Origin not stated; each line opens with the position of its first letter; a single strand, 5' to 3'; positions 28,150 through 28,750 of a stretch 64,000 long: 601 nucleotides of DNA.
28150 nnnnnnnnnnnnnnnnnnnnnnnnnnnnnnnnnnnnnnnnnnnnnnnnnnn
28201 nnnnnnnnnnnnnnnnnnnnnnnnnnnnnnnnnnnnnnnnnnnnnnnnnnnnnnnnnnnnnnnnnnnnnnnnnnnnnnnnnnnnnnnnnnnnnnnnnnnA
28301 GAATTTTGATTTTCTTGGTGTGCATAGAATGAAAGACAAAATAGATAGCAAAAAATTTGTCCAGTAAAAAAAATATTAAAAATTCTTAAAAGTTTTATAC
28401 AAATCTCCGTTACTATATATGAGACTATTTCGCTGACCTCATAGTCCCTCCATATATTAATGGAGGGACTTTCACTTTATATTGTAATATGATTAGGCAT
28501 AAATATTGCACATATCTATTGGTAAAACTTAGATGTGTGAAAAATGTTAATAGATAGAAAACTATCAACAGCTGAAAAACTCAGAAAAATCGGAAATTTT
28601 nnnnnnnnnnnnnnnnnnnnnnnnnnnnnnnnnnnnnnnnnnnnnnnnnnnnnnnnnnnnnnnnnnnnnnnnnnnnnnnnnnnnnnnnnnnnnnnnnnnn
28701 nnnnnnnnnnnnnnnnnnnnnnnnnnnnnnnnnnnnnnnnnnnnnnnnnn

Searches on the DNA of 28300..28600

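Call 73: search_rna_families(source=window, start=28300, end=28600, threshold=evalue, max_evalue=5)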
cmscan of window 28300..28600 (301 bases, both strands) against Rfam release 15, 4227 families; matches with E-value up to 5: 7.
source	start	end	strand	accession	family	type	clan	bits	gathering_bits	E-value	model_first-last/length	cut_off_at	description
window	28324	28476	+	RF01470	rli38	Gene; sRNA;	-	20.4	49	1.3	1-150/150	no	Listeria sRNA rli38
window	28443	28470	-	RF02452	ncr1575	Gene; sRNA;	-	19.5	60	1.4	180-207/212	no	Bacillus sRNA ncr1575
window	28441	28472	-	RF00906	MIR1120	Gene; miRNA;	-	17.2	86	0.86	1-87/87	no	MIR1120/MIR1122 microRNA precursor family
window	28441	28472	+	RF00906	MIR1120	Gene; miRNA;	-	17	86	0.98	1-87/87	no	MIR1120/MIR1122 microRNA precursor family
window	28448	28569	-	RF02981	FTHFS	Cis-reg;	-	15.9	72.6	4.4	1-117/117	no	FTHFS RNA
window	28455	28535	+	RF01166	sn3071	Gene; snRNA; snoRNA; CD-box;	-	14.7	40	2.8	1-77/77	no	Small nucleolar RNA sn3071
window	28444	28585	+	RF02638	EF0605_EF0606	Gene; sRNA;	-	13.6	219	3.3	1-179/179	no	Enterococcus sRNA EF0605_EF0606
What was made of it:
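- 28421..28480 (+): Partner ('anti-loop') small RNA, ~60 nt. The 5' seed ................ (28425-28440) is complementary to the sRNA loop. Terminator stem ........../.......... lies at 28444-28469, followed by a U-rich tail. No Rfam hit (call 73).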
